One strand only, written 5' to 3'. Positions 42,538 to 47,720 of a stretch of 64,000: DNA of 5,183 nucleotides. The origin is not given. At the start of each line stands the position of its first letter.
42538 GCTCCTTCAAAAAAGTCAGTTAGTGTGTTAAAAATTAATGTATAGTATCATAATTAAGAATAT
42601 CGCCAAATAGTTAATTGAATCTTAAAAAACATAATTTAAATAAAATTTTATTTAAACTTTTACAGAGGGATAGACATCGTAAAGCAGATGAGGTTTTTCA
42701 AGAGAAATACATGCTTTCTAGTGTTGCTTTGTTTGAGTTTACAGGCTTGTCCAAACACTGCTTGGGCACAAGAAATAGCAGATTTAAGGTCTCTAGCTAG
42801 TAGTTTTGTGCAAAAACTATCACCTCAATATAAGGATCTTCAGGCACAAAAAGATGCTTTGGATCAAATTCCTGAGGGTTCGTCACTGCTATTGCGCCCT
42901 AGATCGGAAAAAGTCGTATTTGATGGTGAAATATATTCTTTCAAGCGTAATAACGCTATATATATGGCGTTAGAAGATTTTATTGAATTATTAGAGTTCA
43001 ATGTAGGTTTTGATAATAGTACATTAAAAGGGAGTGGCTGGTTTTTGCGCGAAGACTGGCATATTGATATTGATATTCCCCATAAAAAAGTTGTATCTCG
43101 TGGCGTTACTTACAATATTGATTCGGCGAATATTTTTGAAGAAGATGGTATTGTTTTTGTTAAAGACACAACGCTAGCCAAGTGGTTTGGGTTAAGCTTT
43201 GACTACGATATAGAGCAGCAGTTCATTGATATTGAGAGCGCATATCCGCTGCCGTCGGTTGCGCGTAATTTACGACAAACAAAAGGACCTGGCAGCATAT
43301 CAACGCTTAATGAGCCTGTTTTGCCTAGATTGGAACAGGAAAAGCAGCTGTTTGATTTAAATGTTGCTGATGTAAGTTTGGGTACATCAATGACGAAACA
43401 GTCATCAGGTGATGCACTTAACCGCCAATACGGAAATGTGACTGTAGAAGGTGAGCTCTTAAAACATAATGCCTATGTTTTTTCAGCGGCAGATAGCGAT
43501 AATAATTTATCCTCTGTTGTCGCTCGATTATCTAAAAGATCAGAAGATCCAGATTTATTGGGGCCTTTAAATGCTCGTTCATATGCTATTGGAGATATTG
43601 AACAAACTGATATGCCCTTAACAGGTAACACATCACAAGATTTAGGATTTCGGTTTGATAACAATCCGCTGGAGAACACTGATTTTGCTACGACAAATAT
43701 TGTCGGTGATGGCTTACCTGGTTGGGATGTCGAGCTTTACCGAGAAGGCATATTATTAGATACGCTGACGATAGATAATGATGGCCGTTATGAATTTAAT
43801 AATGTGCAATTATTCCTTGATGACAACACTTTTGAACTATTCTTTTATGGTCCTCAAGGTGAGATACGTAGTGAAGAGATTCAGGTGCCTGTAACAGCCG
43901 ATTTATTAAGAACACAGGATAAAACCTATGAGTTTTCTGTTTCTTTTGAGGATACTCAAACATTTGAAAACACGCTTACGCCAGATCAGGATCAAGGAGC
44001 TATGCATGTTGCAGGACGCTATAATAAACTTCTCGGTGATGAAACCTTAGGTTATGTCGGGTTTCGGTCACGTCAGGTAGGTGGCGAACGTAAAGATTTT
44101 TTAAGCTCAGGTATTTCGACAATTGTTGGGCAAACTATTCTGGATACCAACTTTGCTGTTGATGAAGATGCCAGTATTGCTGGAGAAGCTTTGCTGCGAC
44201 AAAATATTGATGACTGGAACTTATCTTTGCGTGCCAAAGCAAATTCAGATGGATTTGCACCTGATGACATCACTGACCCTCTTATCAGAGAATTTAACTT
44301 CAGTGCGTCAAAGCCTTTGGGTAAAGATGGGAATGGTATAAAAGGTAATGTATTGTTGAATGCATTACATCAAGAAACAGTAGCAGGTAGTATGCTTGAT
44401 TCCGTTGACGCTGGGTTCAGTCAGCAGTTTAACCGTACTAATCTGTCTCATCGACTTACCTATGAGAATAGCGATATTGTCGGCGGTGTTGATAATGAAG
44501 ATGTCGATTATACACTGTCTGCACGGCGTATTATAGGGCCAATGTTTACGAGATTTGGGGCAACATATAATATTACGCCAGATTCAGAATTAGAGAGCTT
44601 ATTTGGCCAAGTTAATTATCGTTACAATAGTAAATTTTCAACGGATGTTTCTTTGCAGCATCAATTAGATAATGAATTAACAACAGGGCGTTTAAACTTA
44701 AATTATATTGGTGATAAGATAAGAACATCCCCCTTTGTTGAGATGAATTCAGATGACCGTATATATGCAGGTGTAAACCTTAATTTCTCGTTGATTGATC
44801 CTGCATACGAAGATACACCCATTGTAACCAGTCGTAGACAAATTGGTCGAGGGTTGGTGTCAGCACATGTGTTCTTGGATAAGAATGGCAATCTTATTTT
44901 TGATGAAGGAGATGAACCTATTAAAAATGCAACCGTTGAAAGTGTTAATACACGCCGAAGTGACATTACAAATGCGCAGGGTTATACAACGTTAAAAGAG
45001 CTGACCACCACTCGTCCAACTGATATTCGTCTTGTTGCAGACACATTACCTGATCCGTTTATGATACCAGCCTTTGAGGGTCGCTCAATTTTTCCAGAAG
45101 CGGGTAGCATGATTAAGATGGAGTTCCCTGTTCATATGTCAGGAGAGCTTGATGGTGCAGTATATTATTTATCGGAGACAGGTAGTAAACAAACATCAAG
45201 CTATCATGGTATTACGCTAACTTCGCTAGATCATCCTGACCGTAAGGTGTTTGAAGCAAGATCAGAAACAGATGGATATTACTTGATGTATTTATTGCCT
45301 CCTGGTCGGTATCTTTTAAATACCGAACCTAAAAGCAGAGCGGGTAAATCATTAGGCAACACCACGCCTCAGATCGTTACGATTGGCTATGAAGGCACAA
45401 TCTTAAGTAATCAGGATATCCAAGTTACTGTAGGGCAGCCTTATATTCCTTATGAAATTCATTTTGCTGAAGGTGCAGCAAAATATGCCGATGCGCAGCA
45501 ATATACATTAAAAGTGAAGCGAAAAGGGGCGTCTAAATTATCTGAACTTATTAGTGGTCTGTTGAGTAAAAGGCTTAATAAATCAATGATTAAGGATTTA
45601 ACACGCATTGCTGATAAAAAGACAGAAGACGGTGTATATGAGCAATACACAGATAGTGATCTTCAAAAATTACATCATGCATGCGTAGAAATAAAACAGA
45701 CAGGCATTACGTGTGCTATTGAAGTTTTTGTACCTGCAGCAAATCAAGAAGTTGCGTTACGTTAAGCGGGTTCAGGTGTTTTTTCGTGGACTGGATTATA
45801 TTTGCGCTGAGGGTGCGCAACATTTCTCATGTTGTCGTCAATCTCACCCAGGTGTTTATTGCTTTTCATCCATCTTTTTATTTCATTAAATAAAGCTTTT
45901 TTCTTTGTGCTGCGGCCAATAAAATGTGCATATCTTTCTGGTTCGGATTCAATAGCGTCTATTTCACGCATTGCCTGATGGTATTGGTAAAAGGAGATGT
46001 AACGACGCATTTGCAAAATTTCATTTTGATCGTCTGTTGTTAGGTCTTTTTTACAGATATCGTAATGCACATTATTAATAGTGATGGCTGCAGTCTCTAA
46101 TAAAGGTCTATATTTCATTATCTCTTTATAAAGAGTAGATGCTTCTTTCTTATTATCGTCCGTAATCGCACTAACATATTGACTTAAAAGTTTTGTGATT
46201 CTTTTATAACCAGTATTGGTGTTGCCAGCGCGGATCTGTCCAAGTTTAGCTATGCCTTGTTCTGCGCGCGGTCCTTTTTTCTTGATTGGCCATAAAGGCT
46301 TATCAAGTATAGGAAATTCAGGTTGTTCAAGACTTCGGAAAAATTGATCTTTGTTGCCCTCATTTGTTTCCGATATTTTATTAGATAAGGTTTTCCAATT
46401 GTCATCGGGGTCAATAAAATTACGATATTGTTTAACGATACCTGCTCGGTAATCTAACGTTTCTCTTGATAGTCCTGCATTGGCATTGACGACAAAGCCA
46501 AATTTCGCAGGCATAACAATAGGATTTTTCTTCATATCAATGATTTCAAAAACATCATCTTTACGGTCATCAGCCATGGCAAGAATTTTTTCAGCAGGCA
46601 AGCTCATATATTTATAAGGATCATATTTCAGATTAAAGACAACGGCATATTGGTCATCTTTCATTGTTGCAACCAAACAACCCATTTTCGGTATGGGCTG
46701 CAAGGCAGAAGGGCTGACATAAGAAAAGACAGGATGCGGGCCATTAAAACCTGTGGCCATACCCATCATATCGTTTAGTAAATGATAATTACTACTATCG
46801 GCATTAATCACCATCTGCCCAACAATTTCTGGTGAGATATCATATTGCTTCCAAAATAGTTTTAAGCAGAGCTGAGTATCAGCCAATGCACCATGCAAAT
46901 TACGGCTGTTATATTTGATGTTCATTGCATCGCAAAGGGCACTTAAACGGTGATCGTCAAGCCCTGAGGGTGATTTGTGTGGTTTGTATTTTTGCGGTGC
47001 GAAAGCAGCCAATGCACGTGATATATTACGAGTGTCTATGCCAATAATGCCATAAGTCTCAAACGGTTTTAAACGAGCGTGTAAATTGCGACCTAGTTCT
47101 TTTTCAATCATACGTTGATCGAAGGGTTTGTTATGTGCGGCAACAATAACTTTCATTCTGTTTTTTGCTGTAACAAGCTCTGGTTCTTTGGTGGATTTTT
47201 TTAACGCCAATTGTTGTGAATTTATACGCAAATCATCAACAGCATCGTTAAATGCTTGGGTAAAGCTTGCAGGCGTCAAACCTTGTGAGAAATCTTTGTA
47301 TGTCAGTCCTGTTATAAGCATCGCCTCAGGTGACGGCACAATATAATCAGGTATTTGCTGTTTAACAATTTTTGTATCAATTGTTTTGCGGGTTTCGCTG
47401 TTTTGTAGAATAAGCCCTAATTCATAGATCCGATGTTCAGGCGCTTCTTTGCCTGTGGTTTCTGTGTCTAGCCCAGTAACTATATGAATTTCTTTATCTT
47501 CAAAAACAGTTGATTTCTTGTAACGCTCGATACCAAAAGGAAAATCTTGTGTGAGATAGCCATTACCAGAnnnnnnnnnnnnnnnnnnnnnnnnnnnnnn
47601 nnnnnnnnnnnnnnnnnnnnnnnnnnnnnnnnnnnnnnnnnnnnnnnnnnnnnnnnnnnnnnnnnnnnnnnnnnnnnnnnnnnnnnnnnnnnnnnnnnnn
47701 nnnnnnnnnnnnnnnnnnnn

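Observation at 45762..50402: Single 1,546-aa ORF fusing an RNase J-like nuclease to an Exonuclease I-like module, with unassigned N- and C-terminal regions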

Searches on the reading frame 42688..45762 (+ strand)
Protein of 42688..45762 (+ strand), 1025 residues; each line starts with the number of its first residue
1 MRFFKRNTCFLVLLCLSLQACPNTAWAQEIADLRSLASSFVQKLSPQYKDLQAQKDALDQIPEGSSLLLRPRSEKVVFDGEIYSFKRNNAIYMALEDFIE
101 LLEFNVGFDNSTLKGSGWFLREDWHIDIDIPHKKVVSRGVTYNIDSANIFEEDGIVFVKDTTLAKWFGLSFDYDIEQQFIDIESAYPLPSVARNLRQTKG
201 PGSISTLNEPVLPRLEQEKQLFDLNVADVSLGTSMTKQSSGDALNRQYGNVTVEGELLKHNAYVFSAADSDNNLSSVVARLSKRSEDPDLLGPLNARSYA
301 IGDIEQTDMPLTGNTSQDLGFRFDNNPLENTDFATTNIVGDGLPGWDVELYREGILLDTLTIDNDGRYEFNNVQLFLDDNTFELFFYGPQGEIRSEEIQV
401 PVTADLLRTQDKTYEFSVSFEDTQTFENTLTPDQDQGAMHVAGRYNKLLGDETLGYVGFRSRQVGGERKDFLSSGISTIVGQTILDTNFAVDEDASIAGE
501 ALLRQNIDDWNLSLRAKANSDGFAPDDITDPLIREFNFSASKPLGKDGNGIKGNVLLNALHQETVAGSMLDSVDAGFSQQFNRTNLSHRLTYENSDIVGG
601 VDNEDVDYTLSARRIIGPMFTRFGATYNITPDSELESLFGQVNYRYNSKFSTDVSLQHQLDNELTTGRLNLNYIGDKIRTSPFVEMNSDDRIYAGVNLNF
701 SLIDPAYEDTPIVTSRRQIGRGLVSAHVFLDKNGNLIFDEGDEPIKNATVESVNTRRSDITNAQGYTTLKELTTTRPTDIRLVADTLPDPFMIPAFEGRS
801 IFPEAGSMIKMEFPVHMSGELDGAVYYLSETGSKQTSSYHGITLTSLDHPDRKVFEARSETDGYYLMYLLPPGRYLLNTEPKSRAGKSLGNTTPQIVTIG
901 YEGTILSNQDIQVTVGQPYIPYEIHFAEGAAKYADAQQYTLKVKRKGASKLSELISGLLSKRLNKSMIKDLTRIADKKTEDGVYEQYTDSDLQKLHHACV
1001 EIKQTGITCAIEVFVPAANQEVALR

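Call 11: search_protein_families(library=pfam, proteins=[window:42688-45762:+], max_evalue=0.001)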
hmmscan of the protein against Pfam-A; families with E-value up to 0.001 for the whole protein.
window:42688-45762:+ (1025 aa): 2 families
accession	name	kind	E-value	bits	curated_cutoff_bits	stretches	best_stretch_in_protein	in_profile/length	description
PF13620.12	CarboxypepD_reg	-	2.7e-07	31.3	32.3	0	738-774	7-47/82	Carboxypeptidase regulatory-like domain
PF17210.9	SdrD_B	-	2.1e-06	28.3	29.7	0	341-374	22-56/112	SdrD B-like domain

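Call 52: search_protein_families(library=ncbifam, proteins=[window:42688-45762:+], max_evalue=0.01)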
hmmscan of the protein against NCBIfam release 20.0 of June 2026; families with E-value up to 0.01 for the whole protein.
window:42688-45762:+ (1025 aa): 0 families

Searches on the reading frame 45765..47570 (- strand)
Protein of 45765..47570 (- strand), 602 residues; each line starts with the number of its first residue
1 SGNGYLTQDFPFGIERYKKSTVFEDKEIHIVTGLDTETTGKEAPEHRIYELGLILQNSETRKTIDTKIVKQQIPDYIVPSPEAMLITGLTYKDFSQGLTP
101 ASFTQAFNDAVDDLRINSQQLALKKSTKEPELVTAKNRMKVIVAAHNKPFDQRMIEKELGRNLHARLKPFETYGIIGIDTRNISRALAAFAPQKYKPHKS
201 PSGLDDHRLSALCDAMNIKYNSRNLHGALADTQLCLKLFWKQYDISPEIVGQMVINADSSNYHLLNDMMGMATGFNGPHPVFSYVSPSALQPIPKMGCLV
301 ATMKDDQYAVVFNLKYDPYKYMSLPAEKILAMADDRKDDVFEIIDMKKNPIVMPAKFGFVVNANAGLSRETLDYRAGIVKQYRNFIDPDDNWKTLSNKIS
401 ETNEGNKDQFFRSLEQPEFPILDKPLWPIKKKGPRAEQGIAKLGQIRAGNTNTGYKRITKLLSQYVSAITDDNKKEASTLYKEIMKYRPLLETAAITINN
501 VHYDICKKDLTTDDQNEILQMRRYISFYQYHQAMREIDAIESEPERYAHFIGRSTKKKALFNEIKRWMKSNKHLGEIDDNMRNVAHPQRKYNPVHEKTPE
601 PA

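Call 25: search_solved_structures(query=A3, max_evalue=10, show_alignments=2)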
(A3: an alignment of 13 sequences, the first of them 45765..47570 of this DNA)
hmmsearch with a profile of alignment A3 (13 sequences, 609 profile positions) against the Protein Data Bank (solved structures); distinct sequences matched with E-value up to 10: 11.
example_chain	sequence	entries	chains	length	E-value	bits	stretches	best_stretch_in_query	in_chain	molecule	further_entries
4rg8_A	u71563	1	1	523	1.7e-05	26.9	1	33-108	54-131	Exonuclease I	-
2is3_A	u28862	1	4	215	8.8e-05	24.6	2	203-236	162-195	Ribonuclease T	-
3nh0_A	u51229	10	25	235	0.00014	23.9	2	203-236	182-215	Ribonuclease T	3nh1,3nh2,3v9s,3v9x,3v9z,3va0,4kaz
3ngy_A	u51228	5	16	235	0.00014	23.8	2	203-236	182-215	Ribonuclease T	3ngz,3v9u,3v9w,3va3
4jrp_A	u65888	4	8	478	0.0012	20.8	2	32-106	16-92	Exodeoxyribonuclease I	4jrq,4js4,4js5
2f96_A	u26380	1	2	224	0.029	16.2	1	205-235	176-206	Ribonuclease T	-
3mop_G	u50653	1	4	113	0.27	13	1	372-410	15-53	Interleukin-1 receptor-associated kinase 4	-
2a9i_A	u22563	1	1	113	0.55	12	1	372-410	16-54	Interleukin-1 receptor-associated kinase-4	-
1wh4_A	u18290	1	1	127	0.63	11.8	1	372-410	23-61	interleukin-1 receptor-associated kinase 4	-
1j53_A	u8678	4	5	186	2.1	10.1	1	203-235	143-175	DNA polymerase III, epsilon chain | DNA polymerase III epsilon subunit | DNA POLYMERASE III SUBUNIT EPSILON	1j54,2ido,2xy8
2gui_A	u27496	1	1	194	2.2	10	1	203-235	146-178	DNA polymerase III epsilon subunit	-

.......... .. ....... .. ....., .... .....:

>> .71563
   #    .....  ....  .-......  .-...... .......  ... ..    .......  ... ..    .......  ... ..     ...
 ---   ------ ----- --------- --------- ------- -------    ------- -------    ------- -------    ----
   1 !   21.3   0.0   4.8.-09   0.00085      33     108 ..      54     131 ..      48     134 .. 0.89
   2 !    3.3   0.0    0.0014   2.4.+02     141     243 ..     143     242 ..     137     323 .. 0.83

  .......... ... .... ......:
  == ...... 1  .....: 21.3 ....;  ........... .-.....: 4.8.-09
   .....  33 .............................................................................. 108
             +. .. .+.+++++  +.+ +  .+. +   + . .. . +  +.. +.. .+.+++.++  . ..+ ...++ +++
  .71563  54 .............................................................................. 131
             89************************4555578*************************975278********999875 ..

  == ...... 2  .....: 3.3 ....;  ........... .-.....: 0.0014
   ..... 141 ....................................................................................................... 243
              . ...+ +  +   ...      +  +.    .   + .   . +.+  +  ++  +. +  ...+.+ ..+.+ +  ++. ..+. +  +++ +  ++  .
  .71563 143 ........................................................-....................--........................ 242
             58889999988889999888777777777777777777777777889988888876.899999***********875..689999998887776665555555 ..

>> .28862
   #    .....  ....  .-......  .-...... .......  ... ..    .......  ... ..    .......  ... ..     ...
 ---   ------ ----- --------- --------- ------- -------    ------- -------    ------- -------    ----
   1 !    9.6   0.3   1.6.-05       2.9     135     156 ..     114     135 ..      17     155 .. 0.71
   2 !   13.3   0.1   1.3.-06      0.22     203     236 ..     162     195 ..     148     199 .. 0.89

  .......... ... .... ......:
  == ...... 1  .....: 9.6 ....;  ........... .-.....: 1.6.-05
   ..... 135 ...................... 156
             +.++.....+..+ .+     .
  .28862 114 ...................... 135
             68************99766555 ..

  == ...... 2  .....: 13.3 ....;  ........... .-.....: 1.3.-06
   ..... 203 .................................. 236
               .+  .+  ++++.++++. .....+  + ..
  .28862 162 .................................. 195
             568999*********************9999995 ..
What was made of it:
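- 45813..47567 (-): Complete Exonuclease I-type module, about residues 946-1530. It comprises a DEDDh exonuclease domain (~970-1190), an SH3-like domain (~1225-1300) and an expanded helical C-domain (~1300-1530). Profile against PDB sequences: ExoI E 1.7e-5 (call 25).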

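Call 37: predict_structure(alignment_id=A3)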
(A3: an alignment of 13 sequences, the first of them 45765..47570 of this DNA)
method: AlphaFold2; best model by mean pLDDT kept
length: 602 residues; sequences in the alignment: 13
mean_pLDDT: 82.6   pTM: 0.82
mean pLDDT of the five models: 82.6, 82.5, 78.6, 75.0, 70.1
residues with pLDDT >= 90: 239; 70-90: 270; 50-70: 59; < 50: 34
segments of 3 or more residues with pLDDT < 50: 1-7, 416-431, 592-602
pLDDT, mean of each block of 10 residues (from residue 1): 45 74 87 92 85 93 93 91 87 88 90 88 76 68 91 89 83 86 94 90 83 89 69 93 95 87 81 64 87 91 85 94 89 84 88 92 89 89 83 83 67 48 34 69 76 86 92 94 93 91 93 89 87 92 89 89 94 78 59 41 41
secondary structure, 60 per line:
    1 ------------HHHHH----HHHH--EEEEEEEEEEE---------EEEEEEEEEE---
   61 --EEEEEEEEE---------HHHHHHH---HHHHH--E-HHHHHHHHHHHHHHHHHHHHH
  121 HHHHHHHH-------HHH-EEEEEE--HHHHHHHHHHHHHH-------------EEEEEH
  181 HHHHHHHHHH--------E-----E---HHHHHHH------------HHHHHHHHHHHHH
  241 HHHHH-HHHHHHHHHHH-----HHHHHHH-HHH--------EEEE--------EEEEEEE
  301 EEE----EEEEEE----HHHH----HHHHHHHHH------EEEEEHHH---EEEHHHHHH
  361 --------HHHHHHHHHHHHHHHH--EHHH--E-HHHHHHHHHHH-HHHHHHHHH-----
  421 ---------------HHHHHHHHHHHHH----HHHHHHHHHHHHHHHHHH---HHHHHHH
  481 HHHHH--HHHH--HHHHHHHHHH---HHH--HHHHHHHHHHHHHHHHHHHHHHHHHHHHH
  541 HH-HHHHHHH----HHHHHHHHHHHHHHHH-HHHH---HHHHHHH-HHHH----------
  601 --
elements in order: H13-17 H22-25 E28-38 E48-57 E63-71 H81-87 H91-95 H100-128 E140-145 H148-161 E175-179 H180-190 H209-215 H228-245 H247-257 H263-269 E282-285 E294-303 E308-313 H318-321 H326-334 E341-345 E352-354 H355-360 H369-384 H395-405 H407-415 H436-448 H453-470 H474-485 H488-491 H494-503 H512-542 H544-550 H555-570 H572-575 H579-585 H587-590
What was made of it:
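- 45813..47567 (-): AlphaFold2 model with pLDDT 82.6 and pTM 0.82 (call 37).
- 45765..45797 (-): Disordered extreme C-terminus (last ~11 residues). It is variable in the family. pLDDT below 50 for model residues 592-602 (call 37).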

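Call 39: fold_search(model_id=the predicted structure, library=pdb)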
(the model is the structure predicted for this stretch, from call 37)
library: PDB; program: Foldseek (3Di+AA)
matches with E <= 10: 507; with E <= 0.001: 156
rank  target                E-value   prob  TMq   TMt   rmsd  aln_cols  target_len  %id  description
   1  4rg8                  1.3e-16  1.00  0.56  0.70   5.8       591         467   15  Structural and biochemical studies of a moderately thermophilic Exonuclease I from Methylocaldum szegediense (released 2015-02-25)
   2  4js4_A                1.4e-15  1.00  0.57  0.70   6.2       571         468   16  Crystal structure of E. coli Exonuclease I in complex with a dA16 oligonucleotide (released 2013-05-08)
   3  4jrq_B                2.3e-15  1.00  0.56  0.71   6.0       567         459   15  Crystal structure of E. coli Exonuclease I in complex with a 5cy-dA13 oligonucleotide (released 2013-05-08)
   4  3hl8                  2.4e-15  1.00  0.59  0.75   5.6       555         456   15  Crystal structure of exonuclease I in complex with inhibitor BCBP (released 2010-01-19)
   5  4jrq_A                2.4e-15  1.00  0.54  0.68   6.9       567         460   15  Crystal structure of E. coli Exonuclease I in complex with a 5cy-dA13 oligonucleotide (released 2013-05-08)
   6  4js4_B                3.3e-15  1.00  0.56  0.71   5.9       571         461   16  Crystal structure of E. coli Exonuclease I in complex with a dA16 oligonucleotide (released 2013-05-08)
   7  3c95                  3.7e-15  1.00  0.56  0.73   5.7       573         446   15  Exonuclease I (apo) (released 2008-07-08)
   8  3hp9                  3.7e-15  1.00  0.56  0.72   6.0       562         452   14  Crystal structure of SSB/Exonuclease I in complex with inhibitor CFAM (released 2010-01-19)
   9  4js5_A                4.6e-15  1.00  0.56  0.70   6.7       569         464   15  Crystal structure of E. coli Exonuclease I in complex with a dT13 oligonucleotide (released 2013-05-08)
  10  1fxx                  5.2e-15  1.00  0.57  0.73   6.1       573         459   15  THE STRUCTURE OF EXONUCLEASE I SUGGESTS HOW PROCESSIVITY IS ACHIEVED (released 2000-12-06)
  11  2qxf                  7.9e-15  1.00  0.50  0.67   8.7       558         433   14  Product bound structure of exonuclease I at 1.5 angstrom resolution (released 2008-01-22)
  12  4jrp_A                9.0e-15  1.00  0.56  0.70   6.3       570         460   14  Structure of E. coli Exonuclease I in complex with a 5cy-dT13 oligonucleotide (released 2013-05-08)
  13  3c94_A                2.4e-14  1.00  0.53  0.67   8.6       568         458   15  ExoI/SSB-Ct complex (released 2008-07-08)
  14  4jrp_B                2.8e-14  1.00  0.55  0.68   6.3       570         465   16  Structure of E. coli Exonuclease I in complex with a 5cy-dT13 oligonucleotide (released 2013-05-08)
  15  4hcc_B                4.9e-14  1.00  0.53  0.66   8.4       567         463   15  The zinc ion bound form of crystal structure of E.coli ExoI-ssDNA complex (released 2013-10-09)
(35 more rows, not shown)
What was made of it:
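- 45813..47567 (-): Foldseek matches to ExoI structures 4rg8, 4js4, 3hl8 and 1fxx: E 1e-16 to 1e-14, TM 0.70-0.75 on the target, 555-591 aligned columns (call 39).
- On Exonuclease I (SbcB): E is 1e-16 to 1e-13, TM (target) 0.62-0.75, with 555-591 aligned columns (call 39), on a model with pLDDT 82.6 (call 37).
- Closest known: Exonuclease I / SbcB. Same: Overall three-domain layout (exonuclease, SH3-like, helical), with TM 0.70-0.75 over ~460 residues (calls 25, 39).
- Checked: Fold search of the modelled C-terminal 602 residues returns ExoI at E 1e-16 (call 39).
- ExoI is a DNA enzyme, and the complete ssDNA-clamp architecture is retained (call 39).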

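Call 74: find_homologous_proteins(query=A3, max_evalue=0.001)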
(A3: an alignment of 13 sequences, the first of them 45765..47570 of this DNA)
Query A3 (13 sequences) (602 aa, profile of the alignment): 3 proteins with E <= 0.001 among 8000 candidates.
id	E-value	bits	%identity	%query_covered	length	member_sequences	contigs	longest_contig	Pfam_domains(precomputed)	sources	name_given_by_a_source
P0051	1.9e-286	970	41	98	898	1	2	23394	PF00929.32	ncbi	-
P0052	2.8e-137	477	32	96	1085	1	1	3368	-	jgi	jgi:mRNA degradation ribonuclease J1/J2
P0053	3.0e-24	104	26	56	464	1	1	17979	PF00929.32,PF26016.1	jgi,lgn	-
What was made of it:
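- Tried and rejected: One of them was a useful standalone ExoI bridge (call 74).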

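Call 75: search_solved_structures(query=P0053, max_evalue=0.001)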
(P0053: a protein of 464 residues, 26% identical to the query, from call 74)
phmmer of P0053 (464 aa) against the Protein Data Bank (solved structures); distinct sequences matched with E-value up to 0.001: 4.
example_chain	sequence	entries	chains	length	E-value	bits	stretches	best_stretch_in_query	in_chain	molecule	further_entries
4rg8_A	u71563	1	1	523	7.2e-40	140.7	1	5-420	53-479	Exonuclease I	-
4jrp_A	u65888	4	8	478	1.3e-37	133.3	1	3-409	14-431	Exodeoxyribonuclease I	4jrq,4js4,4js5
4hcb_A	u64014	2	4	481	1.3e-37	133.2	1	3-409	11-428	Exodeoxyribonuclease I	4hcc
1fxx_A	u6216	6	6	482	1.3e-37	133.2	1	3-409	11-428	EXONUCLEASE I | Exodeoxyribonuclease I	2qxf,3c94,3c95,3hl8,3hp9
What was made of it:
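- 45813..47567 (-): A bona fide standalone ExoI (P0053) hits the module profile at E 3e-24 (calls 74, 75).
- On Exonuclease I (SbcB): Homology is supported indirectly through P0053 (calls 74, 75).
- Closest known: Exonuclease I / SbcB. Same: Bridged by sequence through a standalone ExoI, P0053 (calls 74, 75).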

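Call 76: find_encoding_contigs(protein=P0053, flank=6000, max_places=2)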
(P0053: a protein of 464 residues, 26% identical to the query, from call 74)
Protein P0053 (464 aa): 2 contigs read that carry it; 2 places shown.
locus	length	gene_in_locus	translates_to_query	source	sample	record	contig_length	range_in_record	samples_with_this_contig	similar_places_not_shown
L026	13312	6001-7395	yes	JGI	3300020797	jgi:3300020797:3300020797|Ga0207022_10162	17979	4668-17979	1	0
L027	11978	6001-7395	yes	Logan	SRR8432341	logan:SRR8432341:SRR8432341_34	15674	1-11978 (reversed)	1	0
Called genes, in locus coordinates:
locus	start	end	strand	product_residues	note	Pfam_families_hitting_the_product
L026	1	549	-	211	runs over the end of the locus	PF00765:Autoind_synth, PF13444:Acetyltransf_5 (weak)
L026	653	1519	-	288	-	PF03472:Autoind_bind, PF00196:GerE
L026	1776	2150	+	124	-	PF12844:HTH_19 (weak), PF13560:HTH_31 (weak), PF01381:HTH_3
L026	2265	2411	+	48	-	-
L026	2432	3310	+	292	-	-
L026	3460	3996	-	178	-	-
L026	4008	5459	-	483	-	PF26348:SRA_ScoMcrA, PF01844:HNH (weak)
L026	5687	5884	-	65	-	-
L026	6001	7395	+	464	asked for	PF00929:RNase_T, PF26016:ExoI_C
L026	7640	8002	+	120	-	-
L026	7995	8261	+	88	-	PF02195:ParB_N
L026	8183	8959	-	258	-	-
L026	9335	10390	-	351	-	-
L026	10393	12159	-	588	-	PF19614:DUF6119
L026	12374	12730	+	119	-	-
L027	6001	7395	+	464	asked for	PF00929:RNase_T, PF26016:ExoI_C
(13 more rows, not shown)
